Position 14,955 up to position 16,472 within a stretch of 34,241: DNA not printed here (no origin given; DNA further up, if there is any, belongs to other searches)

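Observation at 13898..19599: Racemase / Asl-like ATP-grasp ligase / AsnB / MurE packed as one operon: candidate side-chain tailoring pathway with a PLP racemase where an Asp racemase is usual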

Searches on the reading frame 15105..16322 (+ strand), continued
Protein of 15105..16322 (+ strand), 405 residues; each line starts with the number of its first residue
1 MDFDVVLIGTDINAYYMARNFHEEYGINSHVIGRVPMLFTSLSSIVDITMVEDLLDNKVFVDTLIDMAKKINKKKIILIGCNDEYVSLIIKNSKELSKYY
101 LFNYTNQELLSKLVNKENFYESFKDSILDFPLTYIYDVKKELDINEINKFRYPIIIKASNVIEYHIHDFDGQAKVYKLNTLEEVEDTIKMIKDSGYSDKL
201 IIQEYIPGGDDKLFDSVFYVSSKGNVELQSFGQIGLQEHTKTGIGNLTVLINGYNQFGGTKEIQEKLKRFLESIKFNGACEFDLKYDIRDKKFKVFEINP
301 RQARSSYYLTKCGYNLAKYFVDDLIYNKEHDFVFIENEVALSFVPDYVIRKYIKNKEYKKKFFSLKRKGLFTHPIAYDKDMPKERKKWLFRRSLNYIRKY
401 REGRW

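Call 29: list_cluster_members(proteins=[P0124, P0129, P0133, P0141, P0150, P0163, P0188, P0205, P0233, P0263])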
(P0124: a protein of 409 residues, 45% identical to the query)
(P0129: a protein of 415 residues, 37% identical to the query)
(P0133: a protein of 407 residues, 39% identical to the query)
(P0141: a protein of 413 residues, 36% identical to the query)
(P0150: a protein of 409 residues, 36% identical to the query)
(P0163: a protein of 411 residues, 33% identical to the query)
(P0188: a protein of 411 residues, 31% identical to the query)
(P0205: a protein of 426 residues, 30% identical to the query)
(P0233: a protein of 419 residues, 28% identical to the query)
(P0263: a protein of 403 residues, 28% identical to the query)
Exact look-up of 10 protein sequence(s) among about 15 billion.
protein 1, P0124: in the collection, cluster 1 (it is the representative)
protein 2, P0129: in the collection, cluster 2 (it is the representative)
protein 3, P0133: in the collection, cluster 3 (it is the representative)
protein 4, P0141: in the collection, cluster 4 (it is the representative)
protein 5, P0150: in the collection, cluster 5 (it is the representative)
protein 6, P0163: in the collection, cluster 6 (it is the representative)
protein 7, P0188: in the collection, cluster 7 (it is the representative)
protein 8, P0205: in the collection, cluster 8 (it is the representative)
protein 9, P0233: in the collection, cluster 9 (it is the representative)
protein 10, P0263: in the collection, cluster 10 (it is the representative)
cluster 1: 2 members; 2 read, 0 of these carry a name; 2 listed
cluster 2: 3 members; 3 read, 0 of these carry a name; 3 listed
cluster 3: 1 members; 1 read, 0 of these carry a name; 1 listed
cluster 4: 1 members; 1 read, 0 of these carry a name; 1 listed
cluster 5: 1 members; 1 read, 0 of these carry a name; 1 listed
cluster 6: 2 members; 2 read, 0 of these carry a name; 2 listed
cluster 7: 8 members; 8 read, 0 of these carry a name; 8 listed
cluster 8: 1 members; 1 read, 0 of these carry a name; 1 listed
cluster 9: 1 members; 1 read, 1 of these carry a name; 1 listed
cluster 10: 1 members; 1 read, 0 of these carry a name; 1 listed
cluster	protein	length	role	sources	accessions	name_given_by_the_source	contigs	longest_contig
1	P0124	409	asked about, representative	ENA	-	-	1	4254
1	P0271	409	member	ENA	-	-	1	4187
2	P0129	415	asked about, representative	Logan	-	-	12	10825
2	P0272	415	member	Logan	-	-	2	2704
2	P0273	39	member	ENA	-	-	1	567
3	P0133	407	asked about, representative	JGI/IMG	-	-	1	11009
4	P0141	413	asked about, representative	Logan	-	-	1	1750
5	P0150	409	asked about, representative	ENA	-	-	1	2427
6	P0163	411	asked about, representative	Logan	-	-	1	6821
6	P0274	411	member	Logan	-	-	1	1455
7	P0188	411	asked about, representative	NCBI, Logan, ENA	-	-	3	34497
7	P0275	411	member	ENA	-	-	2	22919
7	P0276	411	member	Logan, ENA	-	-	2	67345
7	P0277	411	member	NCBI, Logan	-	-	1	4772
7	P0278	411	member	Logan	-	-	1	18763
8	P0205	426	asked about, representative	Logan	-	-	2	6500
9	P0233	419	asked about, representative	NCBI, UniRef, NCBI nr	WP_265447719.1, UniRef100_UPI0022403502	carboxylate--amine ligase [Flexivirga meconopsidis] | carboxylate--amine ligase n=1 Tax=Flexivirga meconopsidis TaxID=2977121 ...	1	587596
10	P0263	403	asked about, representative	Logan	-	-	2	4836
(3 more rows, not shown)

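Call 31: find_related_loci(query=A2, collection=genome_contigs, flank=7000)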
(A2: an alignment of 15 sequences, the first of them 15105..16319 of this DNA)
Query A2 (405 aa) in genome_contigs; peptide patterns used: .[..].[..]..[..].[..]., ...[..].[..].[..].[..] (x = any residue, [..] = any of these).
447 stretches matched a pattern; 442 encode a relative of the query (tblastn E <= 1e-3); the best 80 are kept; 80 distinct loci.
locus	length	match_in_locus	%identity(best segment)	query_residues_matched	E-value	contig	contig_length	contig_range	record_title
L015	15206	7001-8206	71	3-405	0e+0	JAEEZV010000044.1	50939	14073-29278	MAG: Bacillales bacterium isolate Tb.RUG.93 k141_5521287_flag=0_multi=40.0118_len=50939, whole genome shotgun sequence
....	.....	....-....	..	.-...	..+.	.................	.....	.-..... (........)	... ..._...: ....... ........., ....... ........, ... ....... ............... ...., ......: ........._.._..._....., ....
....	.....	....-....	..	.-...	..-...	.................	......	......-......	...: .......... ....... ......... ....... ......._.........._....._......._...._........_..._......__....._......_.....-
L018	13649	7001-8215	64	1-405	4e-174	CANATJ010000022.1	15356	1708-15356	MAG TPA_asm: uncultured Firmicutes bacterium isolate SRR14836549_bin.6_metawrap_v1.3_MAG genome assembly, contig: NODE.1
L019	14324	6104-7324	67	1-405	9e-172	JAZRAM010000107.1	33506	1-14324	MAG: Bacilli bacterium isolate T1900045141_TC20190135.MAGScoT_cleanbin_000018 SGB_4920_k141_3166448, whole genome shotgu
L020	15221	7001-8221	67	1-405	3e-170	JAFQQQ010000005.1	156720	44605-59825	MAG: Bacilli bacterium isolate RGIG2062 Goat_Colon-2__c265, whole genome shotgun sequence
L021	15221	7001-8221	58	1-405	5e-150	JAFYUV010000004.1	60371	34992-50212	MAG: Clostridia bacterium isolate RGIG7442 Water_buffalos_Colon-1__c148900, whole genome shotgun sequence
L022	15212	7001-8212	57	3-405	5e-148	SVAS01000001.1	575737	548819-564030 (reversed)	MAG: Bacillota bacterium isolate SIG208 NODE_21_length_575737_cov_13.617184, whole genome shotgun sequence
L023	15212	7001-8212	57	3-405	8e-145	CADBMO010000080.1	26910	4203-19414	MAG: uncultured Erysipelotrichaceae bacterium isolate RUG14108 genome assembly, contig: RUG14108_asm_80, whole genome sh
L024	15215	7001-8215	55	1-405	2e-140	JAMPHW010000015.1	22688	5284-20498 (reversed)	MAG: Ruminococcus sp. isolate NALB_7961_7 Scaffold_#15__SCF_015___22688_bp, whole genome shotgun sequence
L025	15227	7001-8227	52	1-405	4e-140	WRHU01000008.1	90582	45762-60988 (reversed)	MAG: Coriobacteriia bacterium isolate Nt197P3bin131 Ga0082212_10000193, whole genome shotgun sequence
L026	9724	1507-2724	55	2-405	5e-139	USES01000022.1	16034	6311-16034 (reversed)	uncultured Clostridium sp. isolate UMGS1649 genome assembly, contig: NODE_1664_length_16034_cov_4.980912, whole genome s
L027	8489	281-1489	53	1-405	1e-138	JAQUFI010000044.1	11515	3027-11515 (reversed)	MAG: Bacilli bacterium isolate STCSWMC_198 NODE_16484_length_11515_cov_3.583509_ST_CSWMC, whole genome shotgun sequence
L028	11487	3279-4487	52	2-402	2e-136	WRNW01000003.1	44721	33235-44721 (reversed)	MAG: Candidatus Saccharibacteria bacterium isolate Th196P4bin6 JGI24702J35022_10000068, whole genome shotgun sequence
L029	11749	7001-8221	52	1-405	8e-135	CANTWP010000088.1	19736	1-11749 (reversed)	MAG: uncultured Bacilli bacterium isolate dsm_us_coassembly__bin58 genome assembly, contig: dsm_us_coassembly__k59_35690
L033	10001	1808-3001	53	5-405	4e-132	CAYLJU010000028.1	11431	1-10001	MAG TPA_asm: uncultured Muribaculaceae bacterium isolate binchicken_co370_316 genome assembly, contig: NODE_5280_length_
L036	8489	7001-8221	52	1-405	1e-129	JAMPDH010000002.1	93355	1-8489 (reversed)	MAG: Clostridium sp. isolate NALB_7821b_8 Scaffold_#2__SCF_002___93400_bp, whole genome shotgun sequence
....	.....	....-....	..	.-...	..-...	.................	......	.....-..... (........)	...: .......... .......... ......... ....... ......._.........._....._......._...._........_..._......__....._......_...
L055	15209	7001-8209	47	1-405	3e-121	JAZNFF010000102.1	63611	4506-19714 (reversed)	MAG: Acutalibacteraceae bacterium isolate T1900044715_TS20190181.MAGScoT_cleanbin_000008 SGB_1868_k141_1679330, whole ge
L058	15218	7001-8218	47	1-405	1e-120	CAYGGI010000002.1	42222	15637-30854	MAG TPA_asm: uncultured Candidatus Saccharibacteria bacterium isolate ERP113451_co3_102 genome assembly, contig: NODE_53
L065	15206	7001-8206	47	1-405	1e-119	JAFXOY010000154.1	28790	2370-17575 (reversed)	MAG: Clostridia bacterium isolate RGIG6613 Sheep_Rumen-1__c1321524, whole genome shotgun sequence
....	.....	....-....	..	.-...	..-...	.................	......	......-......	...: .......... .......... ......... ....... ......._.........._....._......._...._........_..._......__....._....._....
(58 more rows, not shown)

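Call 46: search_dna_similar(query=window:15105-16319:+, collection=plasmids, mode=protein, max_evalue=0.00001, max_rows=30)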
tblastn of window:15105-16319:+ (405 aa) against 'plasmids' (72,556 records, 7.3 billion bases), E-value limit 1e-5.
Records with a match: 46; places in all: 46; records where one place covers at least 80% of the query: 4.
Best place of each record, by identity: <60% 46.
By first word of the organism name: Priestia 36; Bacillus 4; Lactobacillus 1; Subdoligranulum 1; Limosilactobacillus 1; Latilactobacillus 1; Acetoanaerobium 1; Cytobacillus 1.
By predicted mobility (MOB-suite, as given by PLSDB): non-mobilizable 38; mobilizable 6; conjugative 2.
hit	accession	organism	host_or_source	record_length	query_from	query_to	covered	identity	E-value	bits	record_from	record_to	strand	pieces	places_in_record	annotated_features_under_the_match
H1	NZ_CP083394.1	Lactobacillus crispatus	Homo sapiens,Whole organism,urine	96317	3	401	99%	32.4%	3e-51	192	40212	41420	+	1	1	hypothetical protein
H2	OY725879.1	Subdoligranulum variabile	-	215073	6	348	85%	36.5%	6e-61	220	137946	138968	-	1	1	none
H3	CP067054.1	Bacillus mycoides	soil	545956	2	348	83%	36.3%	5e-44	204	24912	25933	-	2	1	hypothetical protein (x2)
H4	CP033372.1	Limosilactobacillus fermentum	Cow,cell culture,Fresh milk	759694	3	325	80%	36.4%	3e-54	201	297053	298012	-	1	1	carboxylate--amine ligase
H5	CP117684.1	Latilactobacillus curvatus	Pig,Single cell,feces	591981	2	331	81%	31.2%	8e-48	182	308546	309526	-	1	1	carboxylate--amine ligase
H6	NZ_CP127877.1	Priestia megaterium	Single bacterial isolate,soil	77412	5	301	73%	27.5%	6e-10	69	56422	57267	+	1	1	carbamoyl-phosphate synthase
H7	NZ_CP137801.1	Priestia megaterium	Bacillus megaterium assembly,Arshan ...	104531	54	301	61%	31.4%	2e-10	71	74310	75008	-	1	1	carbamoyl-phosphate synthase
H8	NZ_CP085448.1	Priestia megaterium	single cell,soil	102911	54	301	61%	31.4%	4e-10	69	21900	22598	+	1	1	carbamoyl-phosphate synthase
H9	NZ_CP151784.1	Priestia megaterium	whole organism,soil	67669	54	301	61%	30.2%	2e-9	67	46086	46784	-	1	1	carbamoyl-phosphate synthase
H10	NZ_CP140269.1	Priestia megaterium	Single cell,ginseng rhizosphere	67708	54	301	61%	30.2%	2e-9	67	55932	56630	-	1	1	carbamoyl-phosphate synthase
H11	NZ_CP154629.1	Acetoanaerobium noterae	cell culture,Sludge of a digestion ...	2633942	58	332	68%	26.1%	7e-8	62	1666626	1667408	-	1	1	none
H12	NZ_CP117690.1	Priestia megaterium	ginseng,Single cell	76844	54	301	61%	28.2%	4e-8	63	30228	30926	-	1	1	carbamoyl-phosphate synthase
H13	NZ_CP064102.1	Priestia aryabhattai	cell culture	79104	54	301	61%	28.2%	4e-8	63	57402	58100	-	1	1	carbamoyl-phosphate synthase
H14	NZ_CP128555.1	Priestia aryabhattai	seagrass,mixed culture,rhizosphere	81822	54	301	61%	28.2%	4e-8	63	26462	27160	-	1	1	carbamoyl-phosphate synthase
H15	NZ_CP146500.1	Priestia aryabhattai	Pure isolate,soil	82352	54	301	61%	28.2%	4e-8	63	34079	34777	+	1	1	carbamoyl-phosphate synthase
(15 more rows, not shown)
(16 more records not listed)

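Call 48: get_annotated_region(hit=H5, flank=5000)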
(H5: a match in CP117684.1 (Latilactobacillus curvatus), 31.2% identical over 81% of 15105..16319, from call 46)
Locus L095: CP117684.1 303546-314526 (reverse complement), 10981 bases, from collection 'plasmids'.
description: Latilactobacillus curvatus strain curvatus plasmid p1_CACC879, complete sequence
organism: Latilactobacillus curvatus (NCBI taxid 28038)
taxonomy: Bacteria; Bacillota; Bacilli; Lactobacillales; Lactobacillaceae; Latilactobacillus; Latilactobacillus curvatus
host: -; source: Pig,Single cell,feces; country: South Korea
typing (MOB-suite, as given by PLSDB): mobilizable; relaxase MOBP
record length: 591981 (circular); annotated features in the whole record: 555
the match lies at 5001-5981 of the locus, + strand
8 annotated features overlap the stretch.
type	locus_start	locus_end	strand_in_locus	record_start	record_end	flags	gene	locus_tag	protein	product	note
CDS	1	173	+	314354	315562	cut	-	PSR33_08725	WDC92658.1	LCP family protein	-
CDS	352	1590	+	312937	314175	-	-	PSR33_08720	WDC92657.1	nucleoside transporter C-terminal domain-containing protein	-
CDS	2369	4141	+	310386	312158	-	aspS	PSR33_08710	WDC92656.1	aspartate--tRNA ligase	-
CDS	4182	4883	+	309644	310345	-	-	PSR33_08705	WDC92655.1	amino acid racemase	-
CDS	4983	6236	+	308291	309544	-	-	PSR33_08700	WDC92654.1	carboxylate--amine ligase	-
CDS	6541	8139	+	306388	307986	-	-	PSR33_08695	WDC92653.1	bifunctional aspartate transaminase/aspartate 4-decarboxylase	-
CDS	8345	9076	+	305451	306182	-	-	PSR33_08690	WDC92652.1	GntR family transcriptional regulator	-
CDS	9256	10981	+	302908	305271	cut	-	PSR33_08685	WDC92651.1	phosphoketolase family protein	-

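Call 49: get_annotated_region(hit=H4, flank=5000)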
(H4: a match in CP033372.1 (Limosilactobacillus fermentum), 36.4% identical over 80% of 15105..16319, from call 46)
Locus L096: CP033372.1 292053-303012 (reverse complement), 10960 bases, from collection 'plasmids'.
description: Limosilactobacillus fermentum strain DR9 plasmid unnamed1, complete sequence
organism: Limosilactobacillus fermentum (NCBI taxid 1613)
taxonomy: Bacteria; Bacillota; Bacilli; Lactobacillales; Lactobacillaceae; Limosilactobacillus; Limosilactobacillus fermentum
host: -; source: Cow,cell culture,Fresh milk; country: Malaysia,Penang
typing (MOB-suite, as given by PLSDB): mobilizable; relaxase MOBP,MOBV
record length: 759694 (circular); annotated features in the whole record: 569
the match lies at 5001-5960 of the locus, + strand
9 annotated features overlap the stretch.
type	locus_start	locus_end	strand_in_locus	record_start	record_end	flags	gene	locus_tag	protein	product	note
CDS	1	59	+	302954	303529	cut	-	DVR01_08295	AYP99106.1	cysteine hydrolase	-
CDS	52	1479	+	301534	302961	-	-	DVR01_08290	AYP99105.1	nicotinate phosphoribosyltransferase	-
CDS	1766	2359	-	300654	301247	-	-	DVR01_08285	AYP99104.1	ECF transporter S component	-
CDS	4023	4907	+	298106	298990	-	-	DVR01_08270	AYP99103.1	DMT family transporter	-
CDS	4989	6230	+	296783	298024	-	-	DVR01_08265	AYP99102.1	carboxylate--amine ligase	-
CDS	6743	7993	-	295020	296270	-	-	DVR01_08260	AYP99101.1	transposase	-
CDS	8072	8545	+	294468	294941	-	tnpA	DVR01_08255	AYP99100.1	IS200/IS605 family transposase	-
CDS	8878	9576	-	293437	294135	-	-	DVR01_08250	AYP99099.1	hypothetical protein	-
CDS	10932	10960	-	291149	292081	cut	rfbB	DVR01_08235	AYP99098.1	dTDP-glucose 4,6-dehydratase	-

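Call 50: get_annotated_region(hit=H1, flank=5000)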
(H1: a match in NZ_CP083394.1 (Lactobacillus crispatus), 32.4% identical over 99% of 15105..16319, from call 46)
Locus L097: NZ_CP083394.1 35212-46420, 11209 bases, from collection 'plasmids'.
description: Lactobacillus crispatus strain Lc116 plasmid p1, complete sequence
organism: Lactobacillus crispatus (NCBI taxid 47770)
taxonomy: Bacteria; Bacillota; Bacilli; Lactobacillales; Lactobacillaceae; Lactobacillus; Lactobacillus crispatus
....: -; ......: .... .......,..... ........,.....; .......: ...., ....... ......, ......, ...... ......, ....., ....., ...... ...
typing (MOB-suite, as given by PLSDB): non-mobilizable
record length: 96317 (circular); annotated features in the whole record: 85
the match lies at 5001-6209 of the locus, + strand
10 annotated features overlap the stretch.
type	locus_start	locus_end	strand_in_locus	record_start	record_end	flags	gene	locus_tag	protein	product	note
CDS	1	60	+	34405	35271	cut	-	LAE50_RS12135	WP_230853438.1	transposase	GO:0006313 - DNA transposition [Evidence IEA]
CDS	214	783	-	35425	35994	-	-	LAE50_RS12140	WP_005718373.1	DNA-3-methyladenine glycosylase I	GO:0006284 - base-excision repair [Evidence IEA]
CDS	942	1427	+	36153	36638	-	-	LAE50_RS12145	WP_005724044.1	hypothetical protein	-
CDS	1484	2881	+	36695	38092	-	-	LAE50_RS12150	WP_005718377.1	metallophosphoesterase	-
CDS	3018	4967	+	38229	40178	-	asnB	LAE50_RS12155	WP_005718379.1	asparagine synthase (glutamine-hydrolyzing)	GO:0006529 - asparagine biosynthetic process [Evidence IEA]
CDS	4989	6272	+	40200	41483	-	-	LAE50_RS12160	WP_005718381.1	hypothetical protein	-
CDS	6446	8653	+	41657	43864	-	nrdD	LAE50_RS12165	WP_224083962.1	anaerobic ribonucleoside-triphosphate reductase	GO:0006260 - DNA replication [Evidence IEA]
CDS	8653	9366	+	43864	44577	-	nrdG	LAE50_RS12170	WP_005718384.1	anaerobic ribonucleoside-triphosphate reductase activating protein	GO:0009265 - 2'-deoxyribonucleotide biosynthetic process [Evidence IEA]; GO:0051353 - positive regulation of ...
CDS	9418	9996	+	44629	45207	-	-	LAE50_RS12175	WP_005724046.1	iron-sulfur cluster assembly protein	-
CDS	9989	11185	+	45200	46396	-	-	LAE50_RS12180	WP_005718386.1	DUF438 domain-containing protein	-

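Call 54: predict_structure(alignment_id=A4)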
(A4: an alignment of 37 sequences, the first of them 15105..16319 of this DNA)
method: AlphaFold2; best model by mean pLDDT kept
length: 405 residues; sequences in the alignment: 37
mean_pLDDT: 93.0   pTM: 0.90
mean pLDDT of the five models: 93.0, 92.1, 91.8, 91.7, 91.2
residues with pLDDT >= 90: 337; 70-90: 54; 50-70: 14; < 50: 0
segments of 3 or more residues with pLDDT < 50: none
pLDDT, mean of each block of 10 residues (from residue 1): 92 93 96 95 97 97 98 92 92 97 95 91 96 95 96 93 87 91 96 94 93 95 96 88 71 96 98 96 95 93 73 92 96 96 94 96 97 93 96 93 80
secondary structure, 60 per line:
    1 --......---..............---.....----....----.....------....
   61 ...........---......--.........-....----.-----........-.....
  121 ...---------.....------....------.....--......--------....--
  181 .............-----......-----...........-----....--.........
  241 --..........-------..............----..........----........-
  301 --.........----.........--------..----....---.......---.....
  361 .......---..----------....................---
elements in order: E3-8 H12-25 E29-33 H38-41 E46-50 H57-71 E75-80 H83-91 H93-96 H107-114 H116-123 E133-137 H144-147 E154-158 H161-166 E175-178 H181-193 E199-204 E213-220 E226-229 E232-240 E243-252 H260-273 E278-287 E292-299 H303-311 H316-324 E339-342 H346-352 H356-367 H383-402

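Call 56: get_annotated_region(hit=H2, flank=6000)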
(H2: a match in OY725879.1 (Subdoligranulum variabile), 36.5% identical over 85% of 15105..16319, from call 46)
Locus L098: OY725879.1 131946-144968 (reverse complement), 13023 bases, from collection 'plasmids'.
description: Subdoligranulum variabile strain Subdoligranulum variabile TSDC17.2-1.1 genome assembly, plasmid: 45
organism: Subdoligranulum variabile (NCBI taxid 214851)
taxonomy: Bacteria; Bacillota; Clostridia; Eubacteriales; Oscillospiraceae; Subdoligranulum; Subdoligranulum variabile
host: -; source: -; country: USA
typing (MOB-suite, as given by PLSDB): non-mobilizable
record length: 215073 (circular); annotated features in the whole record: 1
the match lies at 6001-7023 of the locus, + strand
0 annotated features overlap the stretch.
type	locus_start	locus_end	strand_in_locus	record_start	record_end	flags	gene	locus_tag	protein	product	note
